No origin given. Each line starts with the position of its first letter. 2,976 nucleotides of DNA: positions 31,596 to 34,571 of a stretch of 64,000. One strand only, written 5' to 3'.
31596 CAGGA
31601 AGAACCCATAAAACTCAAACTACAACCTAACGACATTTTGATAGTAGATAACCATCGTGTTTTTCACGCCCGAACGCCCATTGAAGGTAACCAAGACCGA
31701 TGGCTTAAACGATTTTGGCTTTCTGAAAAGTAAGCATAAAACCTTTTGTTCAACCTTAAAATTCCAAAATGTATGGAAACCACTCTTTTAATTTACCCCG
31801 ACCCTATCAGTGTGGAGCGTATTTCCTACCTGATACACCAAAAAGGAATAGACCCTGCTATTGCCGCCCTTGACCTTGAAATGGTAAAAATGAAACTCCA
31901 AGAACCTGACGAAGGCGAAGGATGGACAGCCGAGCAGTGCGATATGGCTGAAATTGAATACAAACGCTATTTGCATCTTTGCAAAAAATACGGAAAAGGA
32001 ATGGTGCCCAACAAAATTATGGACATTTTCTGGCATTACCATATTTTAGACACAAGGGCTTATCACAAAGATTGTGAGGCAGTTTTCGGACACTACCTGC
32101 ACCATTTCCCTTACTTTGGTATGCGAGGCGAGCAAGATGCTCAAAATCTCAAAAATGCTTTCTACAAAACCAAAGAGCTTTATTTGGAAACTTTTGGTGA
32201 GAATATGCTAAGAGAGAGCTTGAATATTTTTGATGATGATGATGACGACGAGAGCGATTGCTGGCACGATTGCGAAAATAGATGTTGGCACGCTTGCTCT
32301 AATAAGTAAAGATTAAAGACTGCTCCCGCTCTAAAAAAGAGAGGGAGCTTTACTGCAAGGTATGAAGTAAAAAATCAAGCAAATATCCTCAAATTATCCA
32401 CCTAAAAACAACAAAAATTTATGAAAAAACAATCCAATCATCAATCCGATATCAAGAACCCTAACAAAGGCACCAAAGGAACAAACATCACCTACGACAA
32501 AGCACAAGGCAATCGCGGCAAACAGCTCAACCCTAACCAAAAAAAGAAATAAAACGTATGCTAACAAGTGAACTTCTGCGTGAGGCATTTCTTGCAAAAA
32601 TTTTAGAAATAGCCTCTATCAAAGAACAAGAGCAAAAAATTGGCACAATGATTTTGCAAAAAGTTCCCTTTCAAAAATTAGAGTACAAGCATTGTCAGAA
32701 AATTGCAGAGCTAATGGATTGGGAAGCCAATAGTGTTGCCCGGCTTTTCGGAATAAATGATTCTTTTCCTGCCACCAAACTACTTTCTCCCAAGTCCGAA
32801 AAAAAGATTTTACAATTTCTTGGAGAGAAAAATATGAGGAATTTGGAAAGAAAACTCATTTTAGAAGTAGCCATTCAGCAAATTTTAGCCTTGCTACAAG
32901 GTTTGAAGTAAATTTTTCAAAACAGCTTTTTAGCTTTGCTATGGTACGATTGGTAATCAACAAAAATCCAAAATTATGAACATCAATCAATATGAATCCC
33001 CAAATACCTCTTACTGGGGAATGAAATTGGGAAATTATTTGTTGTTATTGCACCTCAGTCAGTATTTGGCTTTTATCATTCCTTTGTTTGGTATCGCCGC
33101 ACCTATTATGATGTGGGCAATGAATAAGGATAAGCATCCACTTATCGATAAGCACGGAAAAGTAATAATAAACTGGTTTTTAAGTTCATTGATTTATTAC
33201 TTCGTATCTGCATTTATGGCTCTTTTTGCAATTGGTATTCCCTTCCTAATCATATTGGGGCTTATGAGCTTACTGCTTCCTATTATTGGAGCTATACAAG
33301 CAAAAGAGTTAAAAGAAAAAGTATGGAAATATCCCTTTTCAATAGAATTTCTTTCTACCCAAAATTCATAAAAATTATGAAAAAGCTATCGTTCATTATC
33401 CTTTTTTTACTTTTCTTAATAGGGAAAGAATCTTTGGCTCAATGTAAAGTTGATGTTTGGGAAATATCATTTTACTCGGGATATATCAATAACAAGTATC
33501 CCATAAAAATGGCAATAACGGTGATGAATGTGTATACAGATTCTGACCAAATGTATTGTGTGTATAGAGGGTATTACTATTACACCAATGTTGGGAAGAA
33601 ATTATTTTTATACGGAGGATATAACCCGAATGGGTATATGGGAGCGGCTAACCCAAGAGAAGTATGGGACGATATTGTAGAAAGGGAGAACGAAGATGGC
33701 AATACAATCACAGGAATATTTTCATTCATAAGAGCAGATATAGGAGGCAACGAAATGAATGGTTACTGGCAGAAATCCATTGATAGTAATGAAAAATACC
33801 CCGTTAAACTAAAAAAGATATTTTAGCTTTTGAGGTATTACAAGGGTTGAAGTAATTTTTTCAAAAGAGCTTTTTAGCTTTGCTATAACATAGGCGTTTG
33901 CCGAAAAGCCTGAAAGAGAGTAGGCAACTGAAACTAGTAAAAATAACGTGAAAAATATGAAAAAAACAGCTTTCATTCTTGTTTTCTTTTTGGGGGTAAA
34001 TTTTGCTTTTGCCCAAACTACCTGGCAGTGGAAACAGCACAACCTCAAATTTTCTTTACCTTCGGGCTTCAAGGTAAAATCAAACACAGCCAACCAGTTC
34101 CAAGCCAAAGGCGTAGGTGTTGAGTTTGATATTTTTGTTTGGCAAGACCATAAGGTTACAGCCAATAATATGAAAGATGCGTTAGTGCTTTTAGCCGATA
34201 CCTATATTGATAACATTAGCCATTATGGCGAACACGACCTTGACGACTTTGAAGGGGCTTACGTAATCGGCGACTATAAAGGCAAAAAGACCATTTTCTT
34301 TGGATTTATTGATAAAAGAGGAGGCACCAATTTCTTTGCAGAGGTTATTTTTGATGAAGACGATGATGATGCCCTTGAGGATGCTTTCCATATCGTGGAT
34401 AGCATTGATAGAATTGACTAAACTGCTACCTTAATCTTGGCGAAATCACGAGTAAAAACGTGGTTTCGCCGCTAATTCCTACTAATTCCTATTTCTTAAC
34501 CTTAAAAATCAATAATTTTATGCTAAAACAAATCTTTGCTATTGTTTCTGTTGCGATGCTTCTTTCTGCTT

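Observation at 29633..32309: Radical SAM (B12-domain) + miniature TauD/TfdA dioxygenase + GRDP-like protein with a Cys-Trp-His tail: candidate uncharacterised modification system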

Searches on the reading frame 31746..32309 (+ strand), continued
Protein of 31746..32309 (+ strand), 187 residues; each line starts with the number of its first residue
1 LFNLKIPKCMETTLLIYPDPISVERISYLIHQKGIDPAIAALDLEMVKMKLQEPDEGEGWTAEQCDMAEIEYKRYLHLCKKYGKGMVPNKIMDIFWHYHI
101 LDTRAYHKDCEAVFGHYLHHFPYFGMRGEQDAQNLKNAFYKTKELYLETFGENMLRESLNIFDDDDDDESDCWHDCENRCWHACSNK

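Call 115: fold_search(model_id=the predicted structure, library=viral)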
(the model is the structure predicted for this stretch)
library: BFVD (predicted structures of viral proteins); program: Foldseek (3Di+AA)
matches with E <= 10: 104; with E <= 0.001: 2
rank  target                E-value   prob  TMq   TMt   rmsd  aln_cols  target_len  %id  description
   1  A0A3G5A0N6            2.2e-04  1.00  0.53  0.67   2.9       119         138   25  Glycine-rich domain-containing protein-like [Harvfovirus sp.]
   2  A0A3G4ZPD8            8.1e-04  1.00  0.50  0.43   5.0       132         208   21  Ubiquitin-like domain-containing protein [Terrestrivirus sp.]
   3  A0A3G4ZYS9            1.8e-03  1.00  0.54  0.39   4.4       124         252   18  Uncharacterized protein [Gaeavirus sp.]
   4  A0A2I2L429            1.3e-02  1.00  0.43  0.28   5.4       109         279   26  Uncharacterized protein [Orpheovirus IHUMI-LCC2]
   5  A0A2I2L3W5            3.9e-02  1.00  0.41  0.21   4.5       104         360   26  Glycine-rich domain-containing protein [Orpheovirus IHUMI-LCC2]
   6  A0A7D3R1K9            6.3e-02  0.99  0.39  0.27  10.3       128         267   22  Uncharacterized protein [Fadolivirus FV1/VV64]
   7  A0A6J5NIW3            1.2e+00  0.13  0.21  0.28  10.8       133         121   10  Uncharacterized protein [uncultured Caudovirales phage]
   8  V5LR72                1.4e+00  0.11  0.22  0.24  12.8       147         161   14  (no name in the UniProt tables at hand)
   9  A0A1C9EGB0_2          1.6e+00  0.07  0.22  0.06  18.3       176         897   14  Viral structural protein [Acidianus two-tailed phage variant 1]
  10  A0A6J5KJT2            1.7e+00  0.05  0.21  0.17  19.1       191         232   15  Uncharacterized protein [uncultured Caudovirales phage]
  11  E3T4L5                2.0e+00  0.06  0.20  0.13  17.8       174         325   16  Uncharacterized protein [Cafeteria roenbergensis virus (strain BV-PW1)]
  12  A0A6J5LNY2            2.5e+00  0.06  0.15  0.07  13.2       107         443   20  Portal protein [uncultured Caudovirales phage]
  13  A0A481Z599            2.9e+00  0.03  0.14  0.12  12.2       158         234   13  Uncharacterized protein [Pithovirus LCPAC201]
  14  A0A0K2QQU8            3.0e+00  0.04  0.15  0.19  12.8       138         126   17  Uncharacterized protein [Ralstonia phage RSF1]
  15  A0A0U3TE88            3.0e+00  0.03  0.18  0.16  17.5       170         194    8  (no name in the UniProt tables at hand)
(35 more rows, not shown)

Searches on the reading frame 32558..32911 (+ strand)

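Call 3: search_protein_families(library=pfam, proteins=[window:32558-32911:+], max_evalue=0.1)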
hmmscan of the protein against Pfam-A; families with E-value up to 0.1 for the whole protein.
window:32558-32911:+ (117 aa): 1 family
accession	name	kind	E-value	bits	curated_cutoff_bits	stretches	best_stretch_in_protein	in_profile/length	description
PF18716.7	VATC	-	0.015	15.6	26.6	1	30-47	11-28/43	Vms1-associating treble clef domain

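Call 4: search_protein_families(library=ncbifam, proteins=[window:32558-32911:+], max_evalue=0.1)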
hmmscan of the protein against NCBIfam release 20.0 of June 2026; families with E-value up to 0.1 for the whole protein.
window:32558-32911:+ (117 aa): 0 families

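Call 26: search_protein_families(library=padloc, proteins=[window:32558-32911:+], max_evalue=0.01)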
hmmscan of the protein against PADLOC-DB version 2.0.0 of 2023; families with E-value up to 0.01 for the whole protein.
window:32558-32911:+ (117 aa): 0 families

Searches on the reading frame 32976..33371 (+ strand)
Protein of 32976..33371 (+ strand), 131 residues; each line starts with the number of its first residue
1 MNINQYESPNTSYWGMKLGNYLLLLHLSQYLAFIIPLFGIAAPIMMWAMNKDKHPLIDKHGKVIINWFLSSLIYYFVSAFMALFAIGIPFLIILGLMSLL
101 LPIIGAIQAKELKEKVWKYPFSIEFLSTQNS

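Call 3: search_protein_families(library=pfam, proteins=[window:32976-33371:+], max_evalue=0.1)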
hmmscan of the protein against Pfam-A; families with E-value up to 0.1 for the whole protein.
window:32976-33371:+ (131 aa): 2 families
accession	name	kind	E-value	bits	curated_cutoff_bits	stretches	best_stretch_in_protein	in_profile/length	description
PF09685.15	DUF4870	-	3.9e-28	98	25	1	20-126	3-107/107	Domain of unknown function (DUF4870)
PF08507.15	COPI_assoc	-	0.017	15.6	30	1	22-107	22-111/130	COPI associated protein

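Call 4: search_protein_families(library=ncbifam, proteins=[window:32976-33371:+], max_evalue=0.1)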
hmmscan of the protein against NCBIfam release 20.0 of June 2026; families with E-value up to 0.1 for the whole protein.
window:32976-33371:+ (131 aa): 0 families

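Call 26: search_protein_families(library=padloc, proteins=[window:32976-33371:+], max_evalue=0.01)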
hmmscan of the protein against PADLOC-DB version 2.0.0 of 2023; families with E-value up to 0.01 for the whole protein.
window:32976-33371:+ (131 aa): 0 families

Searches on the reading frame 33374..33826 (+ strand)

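Call 3: search_protein_families(library=pfam, proteins=[window:33374-33826:+], max_evalue=0.1)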
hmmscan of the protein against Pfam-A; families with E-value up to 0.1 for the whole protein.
window:33374-33826:+ (150 aa): 1 family
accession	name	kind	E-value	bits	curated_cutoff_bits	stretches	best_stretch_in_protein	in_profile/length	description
PF07646.21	Kelch_2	-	0.075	13.5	21.3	0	70-99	7-33/48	Kelch motif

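Call 4: search_protein_families(library=ncbifam, proteins=[window:33374-33826:+], max_evalue=0.1)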
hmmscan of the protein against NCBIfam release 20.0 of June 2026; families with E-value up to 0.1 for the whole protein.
window:33374-33826:+ (150 aa): 0 families

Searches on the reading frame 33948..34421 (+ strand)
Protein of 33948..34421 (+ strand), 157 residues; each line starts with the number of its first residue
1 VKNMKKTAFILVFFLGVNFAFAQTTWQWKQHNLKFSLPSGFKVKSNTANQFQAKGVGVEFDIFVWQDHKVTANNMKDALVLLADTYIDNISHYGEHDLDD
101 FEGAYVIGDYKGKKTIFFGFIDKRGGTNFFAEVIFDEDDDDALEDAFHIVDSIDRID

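Call 3: search_protein_families(library=pfam, proteins=[window:33948-34421:+], max_evalue=0.1)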
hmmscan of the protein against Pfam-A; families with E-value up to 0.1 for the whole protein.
window:33948-34421:+ (157 aa): 1 family
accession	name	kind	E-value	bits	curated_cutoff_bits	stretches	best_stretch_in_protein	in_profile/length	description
PF12890.13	DHOase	-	0.037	14.6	21.2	1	22-136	24-139/142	Dihydro-orotase-like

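Call 4: search_protein_families(library=ncbifam, proteins=[window:33948-34421:+], max_evalue=0.1)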
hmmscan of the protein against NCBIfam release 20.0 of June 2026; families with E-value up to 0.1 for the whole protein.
window:33948-34421:+ (157 aa): 0 families
